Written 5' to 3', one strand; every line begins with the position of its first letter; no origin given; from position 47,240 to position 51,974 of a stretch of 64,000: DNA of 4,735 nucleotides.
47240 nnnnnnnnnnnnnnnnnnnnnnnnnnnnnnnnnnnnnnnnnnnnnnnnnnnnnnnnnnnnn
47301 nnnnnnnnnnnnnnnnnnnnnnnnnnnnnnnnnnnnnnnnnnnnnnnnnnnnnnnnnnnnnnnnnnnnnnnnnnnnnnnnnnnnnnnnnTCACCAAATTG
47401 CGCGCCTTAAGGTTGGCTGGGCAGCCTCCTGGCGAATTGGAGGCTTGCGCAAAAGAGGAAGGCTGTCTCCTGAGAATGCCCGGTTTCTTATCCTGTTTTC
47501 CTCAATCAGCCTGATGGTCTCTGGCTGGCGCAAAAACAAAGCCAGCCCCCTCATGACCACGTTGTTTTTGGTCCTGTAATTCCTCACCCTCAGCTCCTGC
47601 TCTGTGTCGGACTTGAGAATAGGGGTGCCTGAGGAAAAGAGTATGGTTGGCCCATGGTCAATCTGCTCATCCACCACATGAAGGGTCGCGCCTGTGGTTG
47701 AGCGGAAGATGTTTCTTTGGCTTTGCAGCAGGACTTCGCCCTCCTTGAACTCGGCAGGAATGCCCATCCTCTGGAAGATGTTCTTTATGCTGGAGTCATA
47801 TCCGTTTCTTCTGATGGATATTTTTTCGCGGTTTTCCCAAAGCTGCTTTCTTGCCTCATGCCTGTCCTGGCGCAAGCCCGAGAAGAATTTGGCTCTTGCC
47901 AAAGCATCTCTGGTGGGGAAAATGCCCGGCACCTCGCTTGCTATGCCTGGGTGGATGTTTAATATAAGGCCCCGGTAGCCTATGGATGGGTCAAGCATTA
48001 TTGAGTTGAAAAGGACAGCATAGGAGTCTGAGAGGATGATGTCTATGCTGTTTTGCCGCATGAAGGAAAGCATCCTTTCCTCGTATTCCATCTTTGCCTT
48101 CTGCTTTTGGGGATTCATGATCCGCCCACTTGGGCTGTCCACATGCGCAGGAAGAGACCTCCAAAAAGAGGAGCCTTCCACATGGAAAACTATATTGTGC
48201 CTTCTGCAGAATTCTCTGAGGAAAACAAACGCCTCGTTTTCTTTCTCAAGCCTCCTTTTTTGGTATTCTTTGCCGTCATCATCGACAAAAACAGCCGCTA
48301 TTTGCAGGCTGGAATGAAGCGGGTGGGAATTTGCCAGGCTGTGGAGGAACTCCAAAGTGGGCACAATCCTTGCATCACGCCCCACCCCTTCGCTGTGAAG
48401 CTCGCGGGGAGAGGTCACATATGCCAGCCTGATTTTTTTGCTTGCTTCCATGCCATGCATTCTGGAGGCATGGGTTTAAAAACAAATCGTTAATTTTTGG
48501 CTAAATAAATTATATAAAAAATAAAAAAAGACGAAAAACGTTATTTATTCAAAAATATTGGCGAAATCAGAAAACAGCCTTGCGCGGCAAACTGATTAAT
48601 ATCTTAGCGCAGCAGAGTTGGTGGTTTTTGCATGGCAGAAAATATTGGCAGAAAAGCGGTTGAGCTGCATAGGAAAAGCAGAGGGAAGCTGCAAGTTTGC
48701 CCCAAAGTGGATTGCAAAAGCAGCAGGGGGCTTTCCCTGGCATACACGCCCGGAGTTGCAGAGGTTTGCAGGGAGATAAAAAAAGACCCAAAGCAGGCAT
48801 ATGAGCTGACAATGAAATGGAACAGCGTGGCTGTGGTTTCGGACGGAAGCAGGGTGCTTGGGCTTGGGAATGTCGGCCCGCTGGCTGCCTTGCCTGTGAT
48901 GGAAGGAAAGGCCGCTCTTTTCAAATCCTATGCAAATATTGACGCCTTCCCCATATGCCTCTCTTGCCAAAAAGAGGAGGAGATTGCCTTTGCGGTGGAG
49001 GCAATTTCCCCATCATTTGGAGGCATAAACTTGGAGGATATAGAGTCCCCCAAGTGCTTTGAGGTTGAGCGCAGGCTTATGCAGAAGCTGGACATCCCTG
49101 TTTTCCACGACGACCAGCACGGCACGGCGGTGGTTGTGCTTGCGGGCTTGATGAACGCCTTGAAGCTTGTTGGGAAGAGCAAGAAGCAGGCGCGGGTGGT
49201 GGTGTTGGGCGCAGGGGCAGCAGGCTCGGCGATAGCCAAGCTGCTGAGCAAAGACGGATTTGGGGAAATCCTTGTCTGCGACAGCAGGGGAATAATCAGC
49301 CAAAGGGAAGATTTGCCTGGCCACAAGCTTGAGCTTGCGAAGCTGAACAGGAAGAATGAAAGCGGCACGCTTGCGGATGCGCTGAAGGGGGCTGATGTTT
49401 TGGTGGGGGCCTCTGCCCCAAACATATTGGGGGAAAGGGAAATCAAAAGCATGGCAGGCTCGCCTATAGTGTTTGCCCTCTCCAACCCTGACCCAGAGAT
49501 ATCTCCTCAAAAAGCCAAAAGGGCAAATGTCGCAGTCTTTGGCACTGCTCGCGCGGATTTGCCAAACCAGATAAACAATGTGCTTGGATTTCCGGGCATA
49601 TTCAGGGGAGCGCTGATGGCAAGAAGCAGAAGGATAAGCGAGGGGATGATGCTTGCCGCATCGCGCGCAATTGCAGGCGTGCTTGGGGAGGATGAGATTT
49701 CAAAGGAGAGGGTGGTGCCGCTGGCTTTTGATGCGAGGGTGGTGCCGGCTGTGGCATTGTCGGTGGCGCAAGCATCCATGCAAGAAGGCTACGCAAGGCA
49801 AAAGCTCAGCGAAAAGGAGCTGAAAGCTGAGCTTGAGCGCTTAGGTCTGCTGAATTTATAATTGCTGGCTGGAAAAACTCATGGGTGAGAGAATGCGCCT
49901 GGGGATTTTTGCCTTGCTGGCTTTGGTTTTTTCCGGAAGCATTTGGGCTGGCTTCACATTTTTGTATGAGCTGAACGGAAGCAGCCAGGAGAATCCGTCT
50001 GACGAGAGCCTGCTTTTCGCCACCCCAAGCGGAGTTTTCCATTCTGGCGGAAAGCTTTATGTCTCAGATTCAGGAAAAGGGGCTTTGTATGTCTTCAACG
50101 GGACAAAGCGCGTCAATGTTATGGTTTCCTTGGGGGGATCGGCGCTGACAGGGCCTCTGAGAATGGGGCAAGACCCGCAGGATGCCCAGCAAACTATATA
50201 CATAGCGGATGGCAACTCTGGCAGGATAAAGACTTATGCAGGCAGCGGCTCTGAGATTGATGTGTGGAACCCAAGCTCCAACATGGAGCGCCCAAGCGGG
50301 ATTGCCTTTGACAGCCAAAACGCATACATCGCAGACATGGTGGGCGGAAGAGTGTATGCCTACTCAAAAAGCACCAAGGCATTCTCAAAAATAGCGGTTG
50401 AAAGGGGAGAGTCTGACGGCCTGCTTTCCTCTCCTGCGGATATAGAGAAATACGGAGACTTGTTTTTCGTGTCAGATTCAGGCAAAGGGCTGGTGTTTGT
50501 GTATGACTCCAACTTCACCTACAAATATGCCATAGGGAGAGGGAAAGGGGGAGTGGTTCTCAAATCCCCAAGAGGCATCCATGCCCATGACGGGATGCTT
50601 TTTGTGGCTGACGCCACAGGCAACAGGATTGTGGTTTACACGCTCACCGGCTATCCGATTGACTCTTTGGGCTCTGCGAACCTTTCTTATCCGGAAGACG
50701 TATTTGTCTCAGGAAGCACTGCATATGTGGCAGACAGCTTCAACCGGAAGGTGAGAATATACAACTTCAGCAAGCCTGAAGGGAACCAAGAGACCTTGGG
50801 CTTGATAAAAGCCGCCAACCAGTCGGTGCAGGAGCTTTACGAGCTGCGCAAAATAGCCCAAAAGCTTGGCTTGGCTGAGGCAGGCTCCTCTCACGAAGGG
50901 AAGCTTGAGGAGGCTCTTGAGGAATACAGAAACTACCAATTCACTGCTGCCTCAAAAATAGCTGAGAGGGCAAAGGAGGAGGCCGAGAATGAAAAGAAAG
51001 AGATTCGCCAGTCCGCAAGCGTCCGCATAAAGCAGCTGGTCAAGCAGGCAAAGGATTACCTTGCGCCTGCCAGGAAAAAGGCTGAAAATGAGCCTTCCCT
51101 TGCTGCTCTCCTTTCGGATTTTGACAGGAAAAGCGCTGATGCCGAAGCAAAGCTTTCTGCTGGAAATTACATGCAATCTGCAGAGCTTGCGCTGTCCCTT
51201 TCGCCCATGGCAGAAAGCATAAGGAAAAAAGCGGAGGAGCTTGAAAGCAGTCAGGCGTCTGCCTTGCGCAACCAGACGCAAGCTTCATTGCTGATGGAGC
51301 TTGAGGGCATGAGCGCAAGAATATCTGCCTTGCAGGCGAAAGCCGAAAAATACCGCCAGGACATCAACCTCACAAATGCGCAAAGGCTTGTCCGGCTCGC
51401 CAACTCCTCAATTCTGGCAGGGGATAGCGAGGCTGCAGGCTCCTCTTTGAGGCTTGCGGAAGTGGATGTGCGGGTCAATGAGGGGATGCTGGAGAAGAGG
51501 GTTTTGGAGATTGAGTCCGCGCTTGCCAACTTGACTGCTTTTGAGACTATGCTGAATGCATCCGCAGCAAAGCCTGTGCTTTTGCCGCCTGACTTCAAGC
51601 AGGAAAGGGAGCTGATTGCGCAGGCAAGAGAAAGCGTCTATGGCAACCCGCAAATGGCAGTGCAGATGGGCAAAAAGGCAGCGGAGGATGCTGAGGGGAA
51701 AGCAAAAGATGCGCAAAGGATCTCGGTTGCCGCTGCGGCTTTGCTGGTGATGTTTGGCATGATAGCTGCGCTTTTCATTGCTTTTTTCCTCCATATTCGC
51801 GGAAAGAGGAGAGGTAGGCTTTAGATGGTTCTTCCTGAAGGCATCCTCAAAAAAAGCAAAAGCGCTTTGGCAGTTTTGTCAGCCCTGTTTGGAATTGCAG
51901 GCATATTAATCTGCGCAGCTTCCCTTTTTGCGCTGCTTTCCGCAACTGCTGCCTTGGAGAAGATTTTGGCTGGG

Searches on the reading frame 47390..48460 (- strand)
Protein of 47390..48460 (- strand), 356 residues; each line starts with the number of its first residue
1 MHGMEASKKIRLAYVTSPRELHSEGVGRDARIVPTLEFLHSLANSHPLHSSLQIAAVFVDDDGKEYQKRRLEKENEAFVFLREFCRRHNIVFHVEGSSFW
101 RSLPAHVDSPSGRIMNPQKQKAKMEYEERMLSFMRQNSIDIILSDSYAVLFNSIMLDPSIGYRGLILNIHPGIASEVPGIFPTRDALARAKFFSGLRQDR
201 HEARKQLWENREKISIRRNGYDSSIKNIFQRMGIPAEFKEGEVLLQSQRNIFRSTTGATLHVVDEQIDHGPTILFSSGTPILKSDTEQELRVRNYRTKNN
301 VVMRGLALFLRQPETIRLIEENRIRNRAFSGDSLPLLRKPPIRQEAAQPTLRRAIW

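Call 35: search_protein_families(library=pfam, max_evalue=0.000001, proteins=[window:47390-48460:-])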
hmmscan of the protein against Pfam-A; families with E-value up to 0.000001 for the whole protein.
window:47390-48460:- (356 aa): 1 family
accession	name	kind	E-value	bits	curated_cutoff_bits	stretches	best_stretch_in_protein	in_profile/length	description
PF00551.24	Formyl_trans_N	-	1.1e-08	35.5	26.1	0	255-300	131-175/181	Formyl transferase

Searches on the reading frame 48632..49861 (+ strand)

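Call 35: search_protein_families(library=pfam, max_evalue=0.000001, proteins=[window:48632-49861:+])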
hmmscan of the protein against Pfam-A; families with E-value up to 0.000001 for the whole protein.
window:48632-49861:+ (409 aa): 2 families
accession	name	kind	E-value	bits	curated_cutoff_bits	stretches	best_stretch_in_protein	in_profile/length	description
PF00390.24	malic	-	4.7e-28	98.7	23.1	1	20-115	4-120/182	Malic enzyme, N-terminal domain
PF03949.21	Malic_M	-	1.2e-26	94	23.5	1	164-381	3-256/258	Malic enzyme, NAD binding domain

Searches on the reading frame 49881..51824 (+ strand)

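Call 35: search_protein_families(library=pfam, max_evalue=0.000001, proteins=[window:49881-51824:+])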
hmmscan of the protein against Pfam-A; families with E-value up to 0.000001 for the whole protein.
window:49881-51824:+ (647 aa): 1 family
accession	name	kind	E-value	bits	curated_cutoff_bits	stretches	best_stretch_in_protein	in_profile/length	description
PF01436.27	NHL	-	2.2e-07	31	20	0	52-69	9-25/28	NHL repeat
